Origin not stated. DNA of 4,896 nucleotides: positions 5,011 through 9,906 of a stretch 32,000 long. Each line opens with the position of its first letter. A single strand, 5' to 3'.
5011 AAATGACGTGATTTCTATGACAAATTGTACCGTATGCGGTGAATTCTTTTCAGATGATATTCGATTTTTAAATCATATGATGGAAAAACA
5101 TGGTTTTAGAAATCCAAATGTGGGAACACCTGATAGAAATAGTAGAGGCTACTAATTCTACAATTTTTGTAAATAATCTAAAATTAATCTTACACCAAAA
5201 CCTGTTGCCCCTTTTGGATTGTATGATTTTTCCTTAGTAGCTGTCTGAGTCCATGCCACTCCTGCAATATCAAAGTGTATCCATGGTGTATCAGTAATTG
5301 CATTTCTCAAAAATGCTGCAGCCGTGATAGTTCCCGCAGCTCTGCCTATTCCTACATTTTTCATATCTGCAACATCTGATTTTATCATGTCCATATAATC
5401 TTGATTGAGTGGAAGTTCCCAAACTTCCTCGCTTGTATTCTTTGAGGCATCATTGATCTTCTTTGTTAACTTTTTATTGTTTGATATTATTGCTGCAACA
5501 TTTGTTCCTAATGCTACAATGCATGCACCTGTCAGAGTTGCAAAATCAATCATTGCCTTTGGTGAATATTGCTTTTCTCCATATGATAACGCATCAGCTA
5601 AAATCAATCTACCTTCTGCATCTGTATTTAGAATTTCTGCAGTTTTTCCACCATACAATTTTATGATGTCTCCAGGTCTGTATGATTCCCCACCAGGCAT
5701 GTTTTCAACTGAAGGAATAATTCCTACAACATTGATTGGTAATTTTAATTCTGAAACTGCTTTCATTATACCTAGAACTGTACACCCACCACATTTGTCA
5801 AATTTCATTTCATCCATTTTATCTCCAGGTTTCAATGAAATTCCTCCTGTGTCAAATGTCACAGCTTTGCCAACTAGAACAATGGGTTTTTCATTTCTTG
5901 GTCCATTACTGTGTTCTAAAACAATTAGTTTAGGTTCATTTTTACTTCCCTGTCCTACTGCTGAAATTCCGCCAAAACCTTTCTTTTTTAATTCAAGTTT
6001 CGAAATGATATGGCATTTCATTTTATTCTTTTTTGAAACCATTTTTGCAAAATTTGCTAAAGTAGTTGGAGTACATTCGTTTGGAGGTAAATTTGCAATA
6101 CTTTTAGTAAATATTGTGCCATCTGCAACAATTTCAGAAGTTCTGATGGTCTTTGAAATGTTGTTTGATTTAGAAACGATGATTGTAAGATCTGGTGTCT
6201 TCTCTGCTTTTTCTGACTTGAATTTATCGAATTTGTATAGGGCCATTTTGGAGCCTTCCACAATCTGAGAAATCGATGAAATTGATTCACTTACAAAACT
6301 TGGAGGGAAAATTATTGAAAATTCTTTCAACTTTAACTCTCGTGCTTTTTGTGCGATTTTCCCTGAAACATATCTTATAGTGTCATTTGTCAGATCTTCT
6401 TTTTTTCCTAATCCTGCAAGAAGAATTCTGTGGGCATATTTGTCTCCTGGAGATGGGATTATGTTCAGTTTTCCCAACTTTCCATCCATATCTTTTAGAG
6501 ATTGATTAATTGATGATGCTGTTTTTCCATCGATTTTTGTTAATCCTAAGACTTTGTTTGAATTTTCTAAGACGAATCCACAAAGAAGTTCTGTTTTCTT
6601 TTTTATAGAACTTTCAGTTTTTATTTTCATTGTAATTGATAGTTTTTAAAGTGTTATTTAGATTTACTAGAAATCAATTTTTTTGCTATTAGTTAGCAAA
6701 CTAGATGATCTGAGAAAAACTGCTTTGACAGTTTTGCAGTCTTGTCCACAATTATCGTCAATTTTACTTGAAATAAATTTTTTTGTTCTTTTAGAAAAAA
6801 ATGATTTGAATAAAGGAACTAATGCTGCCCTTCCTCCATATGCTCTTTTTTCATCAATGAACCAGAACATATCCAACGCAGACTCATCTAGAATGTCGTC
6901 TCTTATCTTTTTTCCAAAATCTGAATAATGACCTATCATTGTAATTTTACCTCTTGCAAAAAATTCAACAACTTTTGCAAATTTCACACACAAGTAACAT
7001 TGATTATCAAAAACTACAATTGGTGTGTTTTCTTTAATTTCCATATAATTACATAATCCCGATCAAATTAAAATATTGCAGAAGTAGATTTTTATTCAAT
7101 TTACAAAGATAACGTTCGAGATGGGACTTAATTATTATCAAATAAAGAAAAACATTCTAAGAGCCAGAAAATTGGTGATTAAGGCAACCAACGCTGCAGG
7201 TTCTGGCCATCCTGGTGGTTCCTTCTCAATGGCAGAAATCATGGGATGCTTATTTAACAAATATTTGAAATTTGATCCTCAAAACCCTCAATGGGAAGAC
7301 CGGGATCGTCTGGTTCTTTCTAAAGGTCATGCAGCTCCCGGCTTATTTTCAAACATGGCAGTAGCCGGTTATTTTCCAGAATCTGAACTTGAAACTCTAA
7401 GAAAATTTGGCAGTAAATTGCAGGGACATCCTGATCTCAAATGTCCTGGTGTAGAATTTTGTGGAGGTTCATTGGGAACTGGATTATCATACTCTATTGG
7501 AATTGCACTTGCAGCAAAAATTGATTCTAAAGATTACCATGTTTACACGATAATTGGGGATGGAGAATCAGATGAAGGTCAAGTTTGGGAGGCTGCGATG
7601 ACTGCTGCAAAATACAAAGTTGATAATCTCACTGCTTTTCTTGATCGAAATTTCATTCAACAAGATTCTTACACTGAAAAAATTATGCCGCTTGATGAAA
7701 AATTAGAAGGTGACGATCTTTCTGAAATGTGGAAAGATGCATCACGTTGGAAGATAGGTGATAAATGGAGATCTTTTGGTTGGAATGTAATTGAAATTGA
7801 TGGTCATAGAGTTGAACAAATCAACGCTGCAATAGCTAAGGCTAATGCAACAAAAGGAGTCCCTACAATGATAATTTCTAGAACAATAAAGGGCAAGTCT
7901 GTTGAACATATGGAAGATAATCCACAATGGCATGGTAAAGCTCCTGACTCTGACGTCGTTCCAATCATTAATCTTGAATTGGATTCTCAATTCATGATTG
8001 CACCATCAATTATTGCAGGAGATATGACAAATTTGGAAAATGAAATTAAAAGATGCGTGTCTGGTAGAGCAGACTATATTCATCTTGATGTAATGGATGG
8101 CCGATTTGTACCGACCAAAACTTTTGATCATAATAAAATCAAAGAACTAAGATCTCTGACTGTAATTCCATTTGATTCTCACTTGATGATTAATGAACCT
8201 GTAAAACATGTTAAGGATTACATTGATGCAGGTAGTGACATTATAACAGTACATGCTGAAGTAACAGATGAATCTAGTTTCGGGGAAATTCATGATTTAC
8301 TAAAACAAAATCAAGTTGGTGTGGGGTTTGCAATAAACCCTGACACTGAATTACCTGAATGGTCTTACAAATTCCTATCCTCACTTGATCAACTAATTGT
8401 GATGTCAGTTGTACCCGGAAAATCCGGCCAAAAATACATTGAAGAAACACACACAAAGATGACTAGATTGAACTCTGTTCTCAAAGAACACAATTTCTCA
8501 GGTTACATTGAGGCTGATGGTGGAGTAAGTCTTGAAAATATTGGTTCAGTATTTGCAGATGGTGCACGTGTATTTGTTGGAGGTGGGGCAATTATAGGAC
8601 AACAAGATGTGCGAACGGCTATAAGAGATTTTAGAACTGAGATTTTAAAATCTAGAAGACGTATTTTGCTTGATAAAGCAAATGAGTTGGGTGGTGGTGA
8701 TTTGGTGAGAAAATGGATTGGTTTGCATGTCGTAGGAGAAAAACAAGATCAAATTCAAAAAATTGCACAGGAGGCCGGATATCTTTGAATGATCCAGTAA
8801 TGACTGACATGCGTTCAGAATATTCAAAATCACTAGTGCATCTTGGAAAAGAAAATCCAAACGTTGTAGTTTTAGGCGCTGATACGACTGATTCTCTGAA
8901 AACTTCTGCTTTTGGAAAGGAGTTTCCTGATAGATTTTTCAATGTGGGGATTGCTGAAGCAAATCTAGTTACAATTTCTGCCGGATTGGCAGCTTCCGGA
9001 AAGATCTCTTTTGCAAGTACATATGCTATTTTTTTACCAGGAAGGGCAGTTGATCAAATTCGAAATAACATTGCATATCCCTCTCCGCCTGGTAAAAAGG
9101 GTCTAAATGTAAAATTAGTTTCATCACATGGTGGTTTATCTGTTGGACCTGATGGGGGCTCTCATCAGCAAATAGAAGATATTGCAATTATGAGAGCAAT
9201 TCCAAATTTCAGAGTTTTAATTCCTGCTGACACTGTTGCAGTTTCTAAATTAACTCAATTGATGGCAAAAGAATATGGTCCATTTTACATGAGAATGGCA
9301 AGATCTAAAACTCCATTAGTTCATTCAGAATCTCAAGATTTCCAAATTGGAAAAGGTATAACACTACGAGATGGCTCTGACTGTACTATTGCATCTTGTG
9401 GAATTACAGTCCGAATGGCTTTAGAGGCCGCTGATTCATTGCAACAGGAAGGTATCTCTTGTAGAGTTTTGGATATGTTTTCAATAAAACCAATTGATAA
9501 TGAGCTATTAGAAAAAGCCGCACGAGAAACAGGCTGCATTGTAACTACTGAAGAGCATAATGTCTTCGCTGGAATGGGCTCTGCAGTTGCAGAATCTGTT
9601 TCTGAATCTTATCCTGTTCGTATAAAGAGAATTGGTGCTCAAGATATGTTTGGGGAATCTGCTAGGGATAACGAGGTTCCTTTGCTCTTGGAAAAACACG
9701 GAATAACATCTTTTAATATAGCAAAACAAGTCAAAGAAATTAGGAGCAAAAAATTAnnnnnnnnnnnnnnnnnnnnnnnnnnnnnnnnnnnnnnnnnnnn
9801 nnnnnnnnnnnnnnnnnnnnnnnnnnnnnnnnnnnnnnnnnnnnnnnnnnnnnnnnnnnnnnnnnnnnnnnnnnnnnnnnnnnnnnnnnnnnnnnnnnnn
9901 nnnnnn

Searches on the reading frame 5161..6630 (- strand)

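Call 58: search_protein_families(library=pfam, proteins=[window:5161-6630:-], max_evalue=0.001)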
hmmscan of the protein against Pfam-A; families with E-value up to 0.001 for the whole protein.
window:5161-6630:- (490 aa): 2 families
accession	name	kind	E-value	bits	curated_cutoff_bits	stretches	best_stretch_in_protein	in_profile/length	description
PF00883.26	Peptidase_M17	-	6.2e-123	410.4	25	1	174-483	2-309/310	Cytosol aminopeptidase family, catalytic domain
PF02789.23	Peptidase_M17_N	-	2.3e-20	73.2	23.4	1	29-141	13-129/129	Cytosol aminopeptidase family, N-terminal domain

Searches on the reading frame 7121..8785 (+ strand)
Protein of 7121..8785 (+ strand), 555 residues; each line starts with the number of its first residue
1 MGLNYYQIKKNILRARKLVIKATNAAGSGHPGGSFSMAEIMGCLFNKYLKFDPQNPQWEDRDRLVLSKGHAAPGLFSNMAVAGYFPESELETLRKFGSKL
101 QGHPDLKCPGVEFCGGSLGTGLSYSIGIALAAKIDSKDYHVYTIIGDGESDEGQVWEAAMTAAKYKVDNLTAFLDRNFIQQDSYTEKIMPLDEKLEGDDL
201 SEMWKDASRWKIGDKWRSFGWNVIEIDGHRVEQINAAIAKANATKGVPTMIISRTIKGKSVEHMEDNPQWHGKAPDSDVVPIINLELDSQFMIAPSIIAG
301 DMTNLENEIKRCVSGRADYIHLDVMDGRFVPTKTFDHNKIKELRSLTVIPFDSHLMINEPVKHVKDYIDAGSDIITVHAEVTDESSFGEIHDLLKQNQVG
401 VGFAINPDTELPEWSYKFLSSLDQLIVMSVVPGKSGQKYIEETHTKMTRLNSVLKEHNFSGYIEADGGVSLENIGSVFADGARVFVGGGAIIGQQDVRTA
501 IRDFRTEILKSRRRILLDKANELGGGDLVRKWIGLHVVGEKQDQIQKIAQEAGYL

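Call 58: search_protein_families(library=pfam, proteins=[window:7121-8785:+], max_evalue=0.001)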
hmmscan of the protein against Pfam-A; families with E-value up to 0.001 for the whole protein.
window:7121-8785:+ (555 aa): 6 families
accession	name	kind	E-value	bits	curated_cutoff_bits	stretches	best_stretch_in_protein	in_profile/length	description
PF00834.25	Ribul_P_3_epim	-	3.8e-50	170.5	21.1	1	293-492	2-198/198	Ribulose-phosphate 3 epimerase family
PF00456.26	Transketolase_N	-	1.5e-49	169.2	22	1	12-280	6-268/334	Transketolase, thiamine diphosphate binding domain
PF13292.11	DXP_synthase_N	-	2.5e-06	27.4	21.2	1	89-177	84-171/274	1-deoxy-D-xylulose-5-phosphate synthase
PF00676.26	E1_dh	-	1.5e-05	24.6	22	1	113-166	96-151/300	Dehydrogenase E1 component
PF02775.26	TPP_enzyme_C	-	0.00018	21.8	21.9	1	116-251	28-149/151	Thiamine pyrophosphate enzyme, C-terminal TPP binding domain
PF09364.15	XFP_N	-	0.00047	19.5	23.7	0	100-155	124-175/364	XFP N-terminal domain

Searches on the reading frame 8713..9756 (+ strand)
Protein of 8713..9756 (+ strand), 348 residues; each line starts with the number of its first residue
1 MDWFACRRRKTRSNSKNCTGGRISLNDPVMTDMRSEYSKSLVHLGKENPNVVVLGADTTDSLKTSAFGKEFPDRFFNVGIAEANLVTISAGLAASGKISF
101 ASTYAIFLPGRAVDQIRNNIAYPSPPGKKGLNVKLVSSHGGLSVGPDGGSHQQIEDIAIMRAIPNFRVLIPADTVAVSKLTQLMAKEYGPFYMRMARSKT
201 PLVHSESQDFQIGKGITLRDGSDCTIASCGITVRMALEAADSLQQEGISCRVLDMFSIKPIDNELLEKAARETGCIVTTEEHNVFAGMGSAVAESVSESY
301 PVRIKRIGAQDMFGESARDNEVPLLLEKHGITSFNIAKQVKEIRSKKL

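Call 58: search_protein_families(library=pfam, proteins=[window:8713-9756:+], max_evalue=0.001)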
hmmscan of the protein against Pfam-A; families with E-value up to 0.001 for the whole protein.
window:8713-9756:+ (348 aa): 3 families
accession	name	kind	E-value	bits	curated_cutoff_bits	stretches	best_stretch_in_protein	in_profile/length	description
PF02779.29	Transket_pyr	-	1.5e-34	119.6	27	1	32-200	4-172/174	Transketolase, pyrimidine binding domain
PF02780.25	Transketolase_C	-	1.1e-29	103.3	25.9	1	213-320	1-111/124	Transketolase, C-terminal domain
PF22613.1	Transketolase_C_1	-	4.8e-06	27.2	27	1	222-322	12-106/113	Transketolase-like TK C-terminal domain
